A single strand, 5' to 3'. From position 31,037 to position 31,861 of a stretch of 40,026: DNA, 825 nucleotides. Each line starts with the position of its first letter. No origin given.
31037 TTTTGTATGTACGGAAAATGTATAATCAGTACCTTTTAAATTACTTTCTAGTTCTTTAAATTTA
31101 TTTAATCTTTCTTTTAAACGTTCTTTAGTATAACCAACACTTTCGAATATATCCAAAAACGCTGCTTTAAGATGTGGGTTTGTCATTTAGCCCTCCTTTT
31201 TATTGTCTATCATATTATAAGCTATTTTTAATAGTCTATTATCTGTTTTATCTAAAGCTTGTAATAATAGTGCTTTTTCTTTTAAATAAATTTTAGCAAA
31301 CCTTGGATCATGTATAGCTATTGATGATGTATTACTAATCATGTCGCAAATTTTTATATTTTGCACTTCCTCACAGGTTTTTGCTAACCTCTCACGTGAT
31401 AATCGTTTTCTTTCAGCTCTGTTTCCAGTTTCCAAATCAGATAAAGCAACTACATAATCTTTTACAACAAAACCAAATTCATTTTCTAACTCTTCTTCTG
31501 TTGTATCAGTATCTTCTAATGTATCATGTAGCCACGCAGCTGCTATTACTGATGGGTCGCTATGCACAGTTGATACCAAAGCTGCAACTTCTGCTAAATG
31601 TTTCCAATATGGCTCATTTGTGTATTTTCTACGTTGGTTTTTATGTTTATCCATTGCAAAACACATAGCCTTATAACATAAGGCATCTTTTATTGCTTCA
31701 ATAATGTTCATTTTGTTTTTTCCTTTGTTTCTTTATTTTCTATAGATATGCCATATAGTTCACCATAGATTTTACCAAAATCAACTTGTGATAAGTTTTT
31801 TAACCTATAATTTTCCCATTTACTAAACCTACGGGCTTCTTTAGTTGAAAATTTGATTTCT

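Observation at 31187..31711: Two divergent hydrolase-only RelA/SpoT homologues in one small phage: candidate anti-alarmone counter-defence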

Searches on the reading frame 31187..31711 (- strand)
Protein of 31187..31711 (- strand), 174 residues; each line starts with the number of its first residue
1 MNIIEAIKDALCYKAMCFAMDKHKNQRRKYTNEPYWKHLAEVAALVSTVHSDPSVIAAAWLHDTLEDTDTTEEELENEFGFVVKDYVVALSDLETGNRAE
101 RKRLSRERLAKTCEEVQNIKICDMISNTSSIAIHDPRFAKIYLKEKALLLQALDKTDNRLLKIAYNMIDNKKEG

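Call 4: search_protein_families(library=pfam, proteins=[window:31187-31711:-], max_evalue=1)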
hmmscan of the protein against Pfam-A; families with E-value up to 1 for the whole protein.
window:31187-31711:- (174 aa): 2 families
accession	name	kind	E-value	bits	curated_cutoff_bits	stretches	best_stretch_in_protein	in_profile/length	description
PF13328.12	HD_4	-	8.5e-16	58.5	27.2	1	15-118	1-101/156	HD domain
PF01966.28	HD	-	0.0034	18.1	22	1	35-119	1-107/116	HD domain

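Call 9: search_solved_structures(query=window:31187-31711:-, max_evalue=0.01, show_alignments=3)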
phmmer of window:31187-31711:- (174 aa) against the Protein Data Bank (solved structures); distinct sequences matched with E-value up to 0.01: 21.
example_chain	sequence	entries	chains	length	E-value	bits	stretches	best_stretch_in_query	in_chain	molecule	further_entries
3nqw_A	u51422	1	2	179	1.8e-15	60.6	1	14-136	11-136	CG11900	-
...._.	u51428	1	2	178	6.1e-15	58.8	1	13-131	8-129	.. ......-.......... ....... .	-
5vxa_A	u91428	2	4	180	5.9e-14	55.6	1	13-131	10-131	Guanosine-3',5'-bis(diphosphate) 3'-pyrophosphohydrolase MESH1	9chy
4yf1_A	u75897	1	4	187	6.7e-12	49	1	14-131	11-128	Lmo0812 protein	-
8acu_A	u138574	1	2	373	1.3e-11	48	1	10-130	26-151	GTP pyrophosphokinase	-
6yxa_A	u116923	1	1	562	2.8e-11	47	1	10-130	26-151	GTP pyrophosphokinase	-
1vj7_A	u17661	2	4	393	1.2e-10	44.9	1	10-104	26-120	Bifunctional RELA/SPOT | Bifunctional (p)ppGpp synthase/hydrolase RelA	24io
7ohg_A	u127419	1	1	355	8.6e-10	42.1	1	13-90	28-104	Guanosine-3',5'-bis(Diphosphate) 3'-pyrophosphohydrolase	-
6s2t_A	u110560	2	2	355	8.6e-10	42.1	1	13-90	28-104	(P)ppGpp synthetase I, SpoT/RelA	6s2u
6s2v_A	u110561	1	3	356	8.6e-10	42.1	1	13-90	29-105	(P)ppGpp synthetase I, SpoT/RelA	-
9s6k_B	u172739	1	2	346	1.1e-08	38.6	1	10-131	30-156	GTP pyrophosphokinase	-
7qoe_A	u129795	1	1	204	1.7e-08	37.9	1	14-103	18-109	HDc domain-containing protein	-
5xnx_A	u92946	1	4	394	1.8e-08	37.8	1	14-136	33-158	Bifunctional (p)ppGpp synthase/hydrolase RelA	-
6yvc_A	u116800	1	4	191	2.1e-08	37.6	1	14-129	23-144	Bifunctional (P)ppGpp synthetase/guanosine-3',5'-bis(Diphosphate) 3'-pyrophosphohydrolase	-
7qps_A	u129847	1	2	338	2.1e-08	37.6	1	22-133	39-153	ACT domain protein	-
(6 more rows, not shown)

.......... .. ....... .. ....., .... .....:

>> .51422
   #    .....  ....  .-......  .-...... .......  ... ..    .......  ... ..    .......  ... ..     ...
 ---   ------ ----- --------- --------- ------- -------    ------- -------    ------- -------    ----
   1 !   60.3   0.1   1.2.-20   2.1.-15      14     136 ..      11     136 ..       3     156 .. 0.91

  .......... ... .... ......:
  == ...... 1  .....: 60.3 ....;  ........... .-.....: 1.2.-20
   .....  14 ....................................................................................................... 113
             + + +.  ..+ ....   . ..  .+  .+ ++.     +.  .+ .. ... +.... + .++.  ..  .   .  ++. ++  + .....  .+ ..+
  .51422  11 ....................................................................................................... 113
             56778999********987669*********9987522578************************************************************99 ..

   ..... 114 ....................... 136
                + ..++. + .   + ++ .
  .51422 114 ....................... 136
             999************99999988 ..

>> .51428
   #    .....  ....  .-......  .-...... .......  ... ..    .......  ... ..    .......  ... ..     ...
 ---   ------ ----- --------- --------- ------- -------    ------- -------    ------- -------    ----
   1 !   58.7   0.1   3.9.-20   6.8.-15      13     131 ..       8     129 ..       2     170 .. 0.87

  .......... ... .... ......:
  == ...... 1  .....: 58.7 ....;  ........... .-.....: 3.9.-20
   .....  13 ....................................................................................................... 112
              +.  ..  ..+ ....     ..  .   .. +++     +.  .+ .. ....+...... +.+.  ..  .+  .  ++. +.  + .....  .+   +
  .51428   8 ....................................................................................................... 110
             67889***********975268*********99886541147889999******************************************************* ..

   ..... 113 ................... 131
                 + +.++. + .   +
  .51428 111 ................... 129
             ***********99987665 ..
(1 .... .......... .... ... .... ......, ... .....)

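Call 13: find_homologous_proteins(query=window:31187-31711:-)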
Query window:31187-31711:- (174 aa): 1083 proteins with E <= 0.001 among 1187 candidates; the best 120 are listed.
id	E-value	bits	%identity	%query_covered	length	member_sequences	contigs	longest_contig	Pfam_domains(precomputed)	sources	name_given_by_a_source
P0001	4.2e-107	373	99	98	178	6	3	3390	PF13328.13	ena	-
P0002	3.3e-73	263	79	89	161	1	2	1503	PF13328.13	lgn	-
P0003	1.1e-54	203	59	94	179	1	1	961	PF13328.13,PF01966.29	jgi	-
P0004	2.3e-52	195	57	93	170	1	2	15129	PF13328.13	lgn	-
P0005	3.2e-52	195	61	93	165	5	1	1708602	PF13328.13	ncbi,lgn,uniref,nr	ncbi:HD domain-containing protein [Cedecea neteri]|uniref:HD domain-containing protein n=1 Tax=Cedec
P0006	1.8e-51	192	62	90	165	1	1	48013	PF13328.13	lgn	-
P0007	2.7e-51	192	61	93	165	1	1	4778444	PF13328.13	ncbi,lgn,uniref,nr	ncbi:GTP pyrophosphokinase rsh [Cedecea lapagei]|uniref:GTP pyrophosphokinase rsh n=1 Tax=Cedecea la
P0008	2.9e-50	188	58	91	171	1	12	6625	PF13328.13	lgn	-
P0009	3.0e-50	188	57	93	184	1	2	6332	PF13328.13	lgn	-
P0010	4.5e-50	188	61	89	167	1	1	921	PF13328.13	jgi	jgi:GTP diphosphokinase / guanosine-3',5'-bis(diphosphate) 3'-diphosphatase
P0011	7.8e-50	187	60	91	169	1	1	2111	PF13328.13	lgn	-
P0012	1.1e-49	187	60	89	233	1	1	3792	PF13328.13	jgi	jgi:(p)ppGpp synthase/HD superfamily hydrolase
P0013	1.2e-49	186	60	89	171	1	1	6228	PF13328.13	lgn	-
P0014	1.4e-49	186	62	90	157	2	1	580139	PF13328.13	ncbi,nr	ncbi:bifunctional (p)ppGpp synthetase/guanosine-3',5'-bis(diphosphate) 3'-pyrophosphohydrolase [Kleb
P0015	2.5e-49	185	58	91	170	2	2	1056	PF13328.13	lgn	-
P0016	3.4e-49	185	59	92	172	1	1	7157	PF13328.13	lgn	-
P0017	4.0e-49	185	59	87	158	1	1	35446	PF13328.13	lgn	-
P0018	4.4e-49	185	59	91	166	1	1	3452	PF13328.13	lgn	-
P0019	5.7e-49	184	58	89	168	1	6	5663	PF13328.13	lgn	-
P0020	5.7e-49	184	56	94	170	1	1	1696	PF13328.13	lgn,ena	-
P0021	6.3e-49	184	58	90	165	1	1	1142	PF13328.13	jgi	-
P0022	1.5e-48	183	59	93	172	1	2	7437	PF13328.13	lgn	-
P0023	1.6e-48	183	57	92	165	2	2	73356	PF13328.13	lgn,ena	-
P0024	2.0e-48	182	56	96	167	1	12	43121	PF13328.13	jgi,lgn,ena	jgi:guanosine-3',5'-bis(diphosphate) 3'-pyrophosphohydrolase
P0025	2.2e-48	182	57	91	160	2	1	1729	PF13328.13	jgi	jgi:guanosine-3',5'-bis(diphosphate) 3'-pyrophosphohydrolase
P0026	2.4e-48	182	60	89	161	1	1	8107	PF13328.13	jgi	jgi:GTP diphosphokinase / guanosine-3',5'-bis(diphosphate) 3'-diphosphatase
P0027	2.9e-48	182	60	89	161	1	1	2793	PF13328.13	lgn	-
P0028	3.1e-48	182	57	94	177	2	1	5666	PF13328.13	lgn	-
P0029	3.1e-48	182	57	95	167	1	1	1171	PF13328.13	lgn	-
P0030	3.2e-48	182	60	89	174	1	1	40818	PF13328.13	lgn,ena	-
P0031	3.8e-48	181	61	89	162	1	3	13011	PF13328.13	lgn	-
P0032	6.0e-48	181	58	89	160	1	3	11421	PF13328.13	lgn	-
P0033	6.3e-48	181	57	91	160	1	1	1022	PF13328.13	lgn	-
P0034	7.8e-48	180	59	89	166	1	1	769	PF13328.13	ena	-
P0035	8.6e-48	180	60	89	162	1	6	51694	PF13328.13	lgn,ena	-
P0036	1.1e-47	180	55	95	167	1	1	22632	PF13328.13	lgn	-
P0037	1.1e-47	180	60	89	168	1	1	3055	PF13328.13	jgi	jgi:(p)ppGpp synthase/HD superfamily hydrolase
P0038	1.2e-47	180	59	89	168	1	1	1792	PF13328.13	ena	-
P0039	1.4e-47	180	60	89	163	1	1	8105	PF13328.13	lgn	-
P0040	1.7e-47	179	56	92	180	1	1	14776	PF13328.13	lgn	-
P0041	1.8e-47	179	57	89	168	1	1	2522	PF13328.13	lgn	-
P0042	2.3e-47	179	57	91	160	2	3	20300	PF13328.13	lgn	-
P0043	2.4e-47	179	57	91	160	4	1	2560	PF13328.13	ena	-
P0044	2.5e-47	179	57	89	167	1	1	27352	PF13328.13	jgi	jgi:(p)ppGpp synthase/HD superfamily hydrolase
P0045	3.0e-47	179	61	89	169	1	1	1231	PF13328.13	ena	-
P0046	3.1e-47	179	56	92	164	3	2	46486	PF13328.13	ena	-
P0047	3.2e-47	178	60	89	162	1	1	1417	PF13328.13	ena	-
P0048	3.3e-47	178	56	93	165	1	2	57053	PF13328.13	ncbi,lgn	-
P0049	3.6e-47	178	54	91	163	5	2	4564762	PF13328.13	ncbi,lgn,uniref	ncbi:HD domain-containing protein [Atlantibacter hermannii]|uniref:HD domain-containing protein n=1 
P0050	3.7e-47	178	55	92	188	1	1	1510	PF13328.13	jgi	jgi:(p)ppGpp synthase/HD superfamily hydrolase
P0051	4.0e-47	178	59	89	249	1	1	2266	PF13328.13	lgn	-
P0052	5.4e-47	178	58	89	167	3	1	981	PF13328.13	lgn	-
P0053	5.8e-47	178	57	89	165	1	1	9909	PF13328.13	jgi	jgi:guanosine-3',5'-bis(diphosphate) 3'-pyrophosphohydrolase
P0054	6.0e-47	178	60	89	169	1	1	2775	PF13328.13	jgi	jgi:(p)ppGpp synthase/HD superfamily hydrolase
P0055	7.8e-47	177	58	90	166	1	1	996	PF13328.13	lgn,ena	-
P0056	9.6e-47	177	61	86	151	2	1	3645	PF13328.13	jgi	jgi:(p)ppGpp synthase/HD superfamily hydrolase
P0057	9.7e-47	177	59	88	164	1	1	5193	PF13328.13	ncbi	-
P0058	9.7e-47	177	59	90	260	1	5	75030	PF13328.13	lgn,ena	-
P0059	1.1e-46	177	58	89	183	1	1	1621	PF13328.13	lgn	-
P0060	1.2e-46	177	58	91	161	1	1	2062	PF13328.13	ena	-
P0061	1.3e-46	177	58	89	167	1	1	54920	PF13328.13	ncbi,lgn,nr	ncbi:TPA: HD domain-containing protein [Burkholderia vietnamiensis]|nr:HD domain-containing protein 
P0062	1.3e-46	176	57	90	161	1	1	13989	PF13328.13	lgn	-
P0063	1.6e-46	176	56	89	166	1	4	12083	PF13328.13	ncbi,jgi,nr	ncbi:MAG TPA: HD domain-containing protein [Xanthobacteraceae bacterium]|jgi:guanosine-3',5'-bis(dip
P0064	1.7e-46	176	57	89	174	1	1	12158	PF13328.13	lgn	-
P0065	1.9e-46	176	57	91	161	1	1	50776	PF13328.13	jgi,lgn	jgi:(p)ppGpp synthase/HD superfamily hydrolase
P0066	1.9e-46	176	56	89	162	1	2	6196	PF13328.13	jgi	jgi:guanosine-3',5'-bis(diphosphate) 3'-pyrophosphohydrolase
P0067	1.9e-46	176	56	89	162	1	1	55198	PF13328.13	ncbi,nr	ncbi:MAG TPA: HD domain-containing protein [Paraburkholderia sp.]|nr:HD domain-containing protein [P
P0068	2.0e-46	176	54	91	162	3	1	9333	PF13328.13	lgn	-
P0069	2.1e-46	176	59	85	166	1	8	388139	PF13328.13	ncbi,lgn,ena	-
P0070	2.3e-46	176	57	89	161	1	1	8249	PF13328.13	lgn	-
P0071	2.6e-46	175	57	93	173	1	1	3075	PF13328.13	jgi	-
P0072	3.9e-46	175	51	90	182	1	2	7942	PF13328.13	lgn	-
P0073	4.2e-46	175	59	89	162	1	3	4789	PF13328.13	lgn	-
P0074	4.3e-46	175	57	89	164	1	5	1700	PF13328.13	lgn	-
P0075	5.2e-46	175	58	90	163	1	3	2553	PF13328.13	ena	-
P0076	5.7e-46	174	59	89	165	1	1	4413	PF13328.13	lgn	-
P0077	7.0e-46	174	58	89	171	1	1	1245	PF13328.13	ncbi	-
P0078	7.8e-46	174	60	87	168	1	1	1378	PF13328.13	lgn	-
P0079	8.0e-46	174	57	91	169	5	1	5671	PF13328.13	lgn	-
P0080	8.2e-46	174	54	91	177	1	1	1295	PF13328.13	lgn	-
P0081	8.4e-46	174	53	94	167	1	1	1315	PF13328.13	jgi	-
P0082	8.6e-46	174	55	94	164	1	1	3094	PF13328.13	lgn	-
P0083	8.9e-46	174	55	93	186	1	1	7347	PF13328.13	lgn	-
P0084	9.2e-46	174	62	86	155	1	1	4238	PF13328.13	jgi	jgi:(p)ppGpp synthase/HD superfamily hydrolase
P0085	1.1e-45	174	57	89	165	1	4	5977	PF13328.13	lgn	-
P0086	1.3e-45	173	57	89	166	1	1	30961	PF13328.13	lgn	-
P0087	1.6e-45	173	56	91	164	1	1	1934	PF13328.13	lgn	-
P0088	1.7e-45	173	56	89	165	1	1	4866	PF13328.13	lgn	-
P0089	2.0e-45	173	58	86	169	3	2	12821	PF13328.13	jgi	jgi:(p)ppGpp synthase/HD superfamily hydrolase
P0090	2.1e-45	173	55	93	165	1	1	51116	PF13328.13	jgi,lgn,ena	jgi:(p)ppGpp synthase/HD superfamily hydrolase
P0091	2.2e-45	173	58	89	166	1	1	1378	PF13328.13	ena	-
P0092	2.4e-45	172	54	93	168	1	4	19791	PF13328.13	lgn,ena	-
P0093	2.4e-45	172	53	91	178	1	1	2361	PF13328.13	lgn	-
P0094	2.5e-45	172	52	91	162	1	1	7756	PF13328.13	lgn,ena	-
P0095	2.7e-45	172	53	91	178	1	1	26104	PF13328.13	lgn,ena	-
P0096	3.1e-45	172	56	89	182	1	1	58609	PF13328.13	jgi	jgi:guanosine-3',5'-bis(diphosphate) 3'-pyrophosphohydrolase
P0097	3.9e-45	172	56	89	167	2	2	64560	PF13328.13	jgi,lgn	jgi:(p)ppGpp synthase/HD superfamily hydrolase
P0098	4.5e-45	171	59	89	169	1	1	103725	PF13328.13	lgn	-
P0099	4.6e-45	171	54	91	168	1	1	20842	PF13328.13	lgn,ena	-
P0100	5.4e-45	171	55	89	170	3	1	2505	PF13328.13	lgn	-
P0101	5.4e-45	171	52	91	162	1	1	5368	PF13328.13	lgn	-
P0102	5.4e-45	171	57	90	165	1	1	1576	PF13328.13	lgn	-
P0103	5.6e-45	171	53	91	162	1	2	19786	PF13328.13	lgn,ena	-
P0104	5.8e-45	171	55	93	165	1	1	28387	PF13328.13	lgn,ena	-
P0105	6.0e-45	171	58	88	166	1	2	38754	PF13328.13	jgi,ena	-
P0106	6.1e-45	171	55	91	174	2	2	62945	PF13328.13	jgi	-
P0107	6.3e-45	171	56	90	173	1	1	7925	PF13328.13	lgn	-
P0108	6.6e-45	171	56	89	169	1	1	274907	PF13328.13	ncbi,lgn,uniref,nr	ncbi:HD domain-containing protein [Pararobbsia alpina]|uniref:Uncharacterized protein n=1 Tax=Pararo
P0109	6.6e-45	171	55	91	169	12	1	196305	PF13328.13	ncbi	-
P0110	7.2e-45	171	57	89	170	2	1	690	PF13328.13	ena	-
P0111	8.0e-45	171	54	93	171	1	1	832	PF13328.13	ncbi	-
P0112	8.9e-45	171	55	89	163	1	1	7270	PF13328.13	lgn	-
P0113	1.0e-44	170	53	91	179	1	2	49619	PF13328.13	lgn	-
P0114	1.0e-44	170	53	94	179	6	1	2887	PF13328.13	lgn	-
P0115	1.0e-44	170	56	90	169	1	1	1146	PF13328.13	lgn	-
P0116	1.1e-44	170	57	89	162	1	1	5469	PF13328.13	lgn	-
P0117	1.1e-44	170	53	92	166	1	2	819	PF13328.13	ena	-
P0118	1.5e-44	170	55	91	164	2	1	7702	PF13328.13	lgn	-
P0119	1.6e-44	170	55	91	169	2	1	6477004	PF13328.13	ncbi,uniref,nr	ncbi:HD domain-containing protein [Achromobacter insolitus]|uniref:HD domain-containing protein n=1 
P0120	1.6e-44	170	56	92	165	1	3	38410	PF13328.13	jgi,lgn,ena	-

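Call 14: search_dna_similar(query=window:31187-31711:-, collection=phages, mode=protein, max_rows=40, max_evalue=0.001)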
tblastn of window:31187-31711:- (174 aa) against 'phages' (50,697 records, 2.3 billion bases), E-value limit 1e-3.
Records with a match: 181; places in all: 182; records where one place covers at least 80% of the query: 78.
Best place of each record, by identity: <60% 181.
By first word of the organism name: Pseudomonas 71; Erwinia 41; Rhizobium 13; Serratia 9; Dickeya 8; Salmonella 7; Nodularia 5; Escherichia 4; Agrobacterium 3; Sashavirus 2; and 15 more.
By host as written in the record: Erwinia amylovora 38; Pseudomonas aeruginosa 27; - 14; Pseudomonas aeruginosa PAO1 8; Dickeya solani MK10 6; Pseudomonas sp. 4; Salmonella enterica 4; Rhizogenic Agrobacterium biovar 1 ST15.13/095 3; and 59 more.
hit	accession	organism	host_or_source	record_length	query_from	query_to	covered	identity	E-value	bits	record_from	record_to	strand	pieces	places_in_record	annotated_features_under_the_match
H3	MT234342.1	Agrobacterium phage OLIVR5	Rhizogenic Agrobacterium biovar 1 ...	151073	14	170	90%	46.6%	5e-26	108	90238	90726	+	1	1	bifunctional (p)ppGpp synthetase/guanosine-3',5'-bis(diphosphate) ... | ssDNA binding protein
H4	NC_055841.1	Agrobacterium phage OLIVR5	Rhizogenic Agrobacterium biovar 1 ...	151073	14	170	90%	46.6%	5e-26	108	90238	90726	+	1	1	bifunctional (p)ppGpp synthetase/guanosine-3',5'-bis(diphosphate) ... | ssDNA binding protein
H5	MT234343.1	Agrobacterium phage OLIVR6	Rhizogenic Agrobacterium biovar 1 ...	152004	14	170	90%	46.6%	6e-26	108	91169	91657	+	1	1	bifunctional (p)ppGpp synthetase/guanosine-3',5'-bis(diphosphate) ... | ssDNA binding protein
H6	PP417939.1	Rhizobium phage IC12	Agrobacterium radiobacter M13 (synonym: ...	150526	14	170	90%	46.6%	6e-26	108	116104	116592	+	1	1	phosphohydrolase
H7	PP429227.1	Rhizobium phage IG49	Agrobacterium radiobacter PL17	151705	14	169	90%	46.9%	1e-25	107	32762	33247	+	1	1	phosphohydrolase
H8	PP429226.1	Rhizobium phage LG08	Agrobacterium radiobacter PL13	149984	14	169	90%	46.9%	1e-25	107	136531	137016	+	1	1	phosphohydrolase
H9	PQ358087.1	Phage TPWB-08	Tabanus par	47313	10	171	93%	44.0%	8e-28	114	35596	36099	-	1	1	phosphohydrolase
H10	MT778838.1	Rhizobium phage V1VFA-S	-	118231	15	170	90%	43.5%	4e-22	97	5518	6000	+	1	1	bifunctional (p)ppGpp synthetase/guanosine-3',5'-bis(diphosphate) ...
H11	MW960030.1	Rhizobium phage RHph_X66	R. phaseoli sv. phaseoli INC 2-5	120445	15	170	90%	43.5%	6e-22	97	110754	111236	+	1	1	putative metal-dependent phosphohydrolase protein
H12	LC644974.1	Komagataeibacter phage phiKM1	Komagataeibacter maltaceti NBRC 14815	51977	25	168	83%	46.3%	2e-21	96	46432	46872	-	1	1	(p)ppGpp synthetase, RelA/SpoT family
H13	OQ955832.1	Escherichia phage vB_EcoS_PJ16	Multidrug resistant Escherichia coli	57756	7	161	89%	42.4%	3e-25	106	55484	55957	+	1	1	PJ16_095: polyphosphate hydrolase | PJ16_094: hypothetical protein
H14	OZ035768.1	Sashavirus 536P12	-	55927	18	161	83%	44.2%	8e-25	105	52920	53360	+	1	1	record has no annotation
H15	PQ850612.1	Escherichia phage KarinMuster_Bas82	Escherichia coli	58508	18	161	83%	43.5%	4e-24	103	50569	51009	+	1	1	metal-dependent phosphohydrolase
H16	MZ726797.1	Escherichia phage vB_EcoS_AVIO78A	Escherichia coli O78 Strain ECL23026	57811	18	161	83%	43.5%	1e-23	102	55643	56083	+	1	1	hypothetical protein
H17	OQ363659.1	Pseudomonas phage D6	Pseudomonas syringae pv. tomato str. ...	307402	14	170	90%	39.8%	2e-18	87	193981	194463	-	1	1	HD domain-containing protein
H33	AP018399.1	Xanthomonas phage XacN1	Xanthomonas citri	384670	1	153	88%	37.4%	3e-12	69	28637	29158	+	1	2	GTP pyrophosphokinase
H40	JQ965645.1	Salmonella phage SSU5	Salmonella enterica subsp. enterica ...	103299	14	153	80%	38.4%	1e-12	71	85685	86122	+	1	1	putative guanosine polyphosphate pyrophospho hydrolase/synthetase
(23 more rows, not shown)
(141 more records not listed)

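Call 17: search_protein_families(library=ncbifam, proteins=[window:31187-31711:-], max_evalue=0.01)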
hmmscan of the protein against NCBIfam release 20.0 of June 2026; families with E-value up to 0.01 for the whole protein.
window:31187-31711:- (174 aa): 2 families
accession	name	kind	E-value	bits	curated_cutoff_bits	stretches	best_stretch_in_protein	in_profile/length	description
TIGR00691.1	spoT_relA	subfamily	3.2e-20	72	499.2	1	15-130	1-121/687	RelA/SpoT family protein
NF008303.0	PRK11092.1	equivalog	9.9e-13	47.1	947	1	14-120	25-131/702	bifunctional GTP diphosphokinase/guanosine-3',5'-bis pyrophosphate 3'-pyrophosphohydrolase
